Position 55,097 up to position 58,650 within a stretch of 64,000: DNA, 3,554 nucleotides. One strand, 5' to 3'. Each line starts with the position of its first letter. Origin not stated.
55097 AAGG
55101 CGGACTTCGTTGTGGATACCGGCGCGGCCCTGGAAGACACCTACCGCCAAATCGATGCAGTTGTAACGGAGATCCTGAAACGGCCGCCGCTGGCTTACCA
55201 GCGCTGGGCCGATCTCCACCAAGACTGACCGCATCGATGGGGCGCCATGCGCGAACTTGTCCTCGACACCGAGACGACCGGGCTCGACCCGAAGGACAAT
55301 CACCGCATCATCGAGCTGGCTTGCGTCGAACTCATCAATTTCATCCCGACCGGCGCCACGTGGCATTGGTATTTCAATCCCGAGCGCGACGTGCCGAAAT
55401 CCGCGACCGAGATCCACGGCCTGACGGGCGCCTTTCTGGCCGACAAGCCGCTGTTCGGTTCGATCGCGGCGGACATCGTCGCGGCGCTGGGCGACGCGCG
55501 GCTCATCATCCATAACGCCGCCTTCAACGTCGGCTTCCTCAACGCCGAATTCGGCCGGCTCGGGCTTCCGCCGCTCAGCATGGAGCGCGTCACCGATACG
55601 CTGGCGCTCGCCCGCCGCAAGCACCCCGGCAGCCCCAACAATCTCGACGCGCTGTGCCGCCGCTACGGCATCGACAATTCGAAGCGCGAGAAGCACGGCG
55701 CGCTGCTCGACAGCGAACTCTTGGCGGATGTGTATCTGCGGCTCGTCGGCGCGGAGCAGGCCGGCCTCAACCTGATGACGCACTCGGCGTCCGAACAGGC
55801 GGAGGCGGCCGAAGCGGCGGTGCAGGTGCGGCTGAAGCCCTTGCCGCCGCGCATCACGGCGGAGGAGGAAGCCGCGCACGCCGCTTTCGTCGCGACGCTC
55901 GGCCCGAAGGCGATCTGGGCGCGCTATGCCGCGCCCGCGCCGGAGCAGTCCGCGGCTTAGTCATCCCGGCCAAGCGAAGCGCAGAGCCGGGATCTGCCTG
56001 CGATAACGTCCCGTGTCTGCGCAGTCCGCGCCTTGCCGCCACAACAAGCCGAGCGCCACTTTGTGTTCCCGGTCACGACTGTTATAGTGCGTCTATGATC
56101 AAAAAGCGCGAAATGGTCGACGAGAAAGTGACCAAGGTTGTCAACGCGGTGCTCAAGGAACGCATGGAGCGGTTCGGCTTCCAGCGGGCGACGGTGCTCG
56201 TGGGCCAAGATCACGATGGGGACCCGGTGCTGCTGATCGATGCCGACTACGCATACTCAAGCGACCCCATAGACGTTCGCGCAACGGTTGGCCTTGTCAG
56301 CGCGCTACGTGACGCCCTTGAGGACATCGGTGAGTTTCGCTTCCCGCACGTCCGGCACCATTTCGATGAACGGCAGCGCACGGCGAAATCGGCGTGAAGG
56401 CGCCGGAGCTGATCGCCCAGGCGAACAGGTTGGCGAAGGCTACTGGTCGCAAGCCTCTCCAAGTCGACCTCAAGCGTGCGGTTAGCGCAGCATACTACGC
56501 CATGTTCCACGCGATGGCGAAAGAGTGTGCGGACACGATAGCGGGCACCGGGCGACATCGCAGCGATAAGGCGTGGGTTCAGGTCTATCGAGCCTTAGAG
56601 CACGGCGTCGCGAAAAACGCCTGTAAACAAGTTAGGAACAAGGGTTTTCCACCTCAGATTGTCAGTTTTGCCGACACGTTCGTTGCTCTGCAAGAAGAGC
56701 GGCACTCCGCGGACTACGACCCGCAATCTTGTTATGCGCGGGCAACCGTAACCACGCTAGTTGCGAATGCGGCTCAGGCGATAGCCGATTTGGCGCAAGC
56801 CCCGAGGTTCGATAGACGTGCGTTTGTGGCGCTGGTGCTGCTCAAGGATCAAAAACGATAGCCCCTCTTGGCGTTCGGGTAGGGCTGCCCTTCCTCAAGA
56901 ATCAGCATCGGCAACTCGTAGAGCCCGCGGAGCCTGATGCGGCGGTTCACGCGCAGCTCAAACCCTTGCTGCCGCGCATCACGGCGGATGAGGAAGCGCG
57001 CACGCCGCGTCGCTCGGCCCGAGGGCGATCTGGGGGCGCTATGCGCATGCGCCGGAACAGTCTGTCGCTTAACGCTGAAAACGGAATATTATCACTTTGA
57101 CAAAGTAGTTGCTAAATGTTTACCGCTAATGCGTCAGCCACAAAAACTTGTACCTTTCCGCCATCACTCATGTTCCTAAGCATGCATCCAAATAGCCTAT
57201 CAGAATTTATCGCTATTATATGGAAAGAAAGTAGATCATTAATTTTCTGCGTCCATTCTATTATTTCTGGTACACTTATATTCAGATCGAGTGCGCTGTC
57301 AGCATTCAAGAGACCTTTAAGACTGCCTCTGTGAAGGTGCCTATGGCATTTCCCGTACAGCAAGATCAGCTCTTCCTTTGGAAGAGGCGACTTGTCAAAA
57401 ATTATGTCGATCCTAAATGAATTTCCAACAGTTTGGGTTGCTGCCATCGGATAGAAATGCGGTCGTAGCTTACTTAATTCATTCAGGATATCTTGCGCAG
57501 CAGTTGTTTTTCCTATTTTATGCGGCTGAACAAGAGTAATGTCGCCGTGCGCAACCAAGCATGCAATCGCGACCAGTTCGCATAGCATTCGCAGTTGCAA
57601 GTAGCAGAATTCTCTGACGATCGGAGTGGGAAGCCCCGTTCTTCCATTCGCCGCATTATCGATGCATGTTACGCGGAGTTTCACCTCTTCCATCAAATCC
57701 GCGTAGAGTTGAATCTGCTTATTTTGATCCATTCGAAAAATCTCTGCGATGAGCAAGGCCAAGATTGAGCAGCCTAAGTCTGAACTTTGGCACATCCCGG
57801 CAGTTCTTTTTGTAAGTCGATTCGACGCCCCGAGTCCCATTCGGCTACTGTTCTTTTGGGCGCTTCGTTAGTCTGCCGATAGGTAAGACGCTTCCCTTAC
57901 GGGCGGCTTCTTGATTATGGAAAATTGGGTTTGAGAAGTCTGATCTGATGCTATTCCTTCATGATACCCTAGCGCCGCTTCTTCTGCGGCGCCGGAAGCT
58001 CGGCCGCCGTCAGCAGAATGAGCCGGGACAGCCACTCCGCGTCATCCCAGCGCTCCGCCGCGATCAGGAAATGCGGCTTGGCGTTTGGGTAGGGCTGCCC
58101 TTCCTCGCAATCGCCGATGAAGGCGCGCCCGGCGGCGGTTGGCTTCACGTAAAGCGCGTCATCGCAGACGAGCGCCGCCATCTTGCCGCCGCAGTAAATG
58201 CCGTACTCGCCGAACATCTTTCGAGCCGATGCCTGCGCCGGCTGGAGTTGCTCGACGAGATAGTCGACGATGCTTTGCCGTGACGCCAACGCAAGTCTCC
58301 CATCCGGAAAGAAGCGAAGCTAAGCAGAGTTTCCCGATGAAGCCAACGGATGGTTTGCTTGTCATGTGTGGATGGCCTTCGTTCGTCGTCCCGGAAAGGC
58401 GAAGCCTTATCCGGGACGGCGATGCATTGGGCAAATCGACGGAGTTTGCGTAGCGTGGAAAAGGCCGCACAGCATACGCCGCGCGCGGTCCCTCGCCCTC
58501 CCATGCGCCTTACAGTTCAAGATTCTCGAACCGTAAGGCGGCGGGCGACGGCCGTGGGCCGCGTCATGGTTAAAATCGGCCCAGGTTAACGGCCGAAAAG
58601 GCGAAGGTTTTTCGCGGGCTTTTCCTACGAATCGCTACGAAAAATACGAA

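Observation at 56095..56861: Overlapping two-gene module (100 aa + 155 aa HEPN-like): candidate toxin-antitoxin or defence pair of an unrecognised type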

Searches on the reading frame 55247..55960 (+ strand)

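Call 3: search_protein_families(library=pfam, proteins=[window:55247-55960:+], max_evalue=1)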
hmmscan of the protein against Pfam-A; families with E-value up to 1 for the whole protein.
window:55247-55960:+ (237 aa): 2 families
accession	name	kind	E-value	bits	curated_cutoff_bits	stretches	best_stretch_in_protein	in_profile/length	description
PF00929.31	RNase_T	-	1.7e-32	113.6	24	1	4-163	1-164/164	Exonuclease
PF13482.12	RNase_H_2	-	0.016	15.6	22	1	5-29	2-25/165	RNase_H superfamily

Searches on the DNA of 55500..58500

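Call 74: search_rna_families(source=window, start=55500, end=58500, threshold=evalue, max_evalue=1)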
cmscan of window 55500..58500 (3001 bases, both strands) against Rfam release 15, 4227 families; matches with E-value up to 1: 1.
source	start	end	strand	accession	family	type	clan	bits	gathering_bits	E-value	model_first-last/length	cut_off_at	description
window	57280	57353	-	RF01128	sR43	Gene; snRNA; snoRNA; CD-box;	-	17.2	45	0.39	1-56/56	no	Small nucleolar RNA sR42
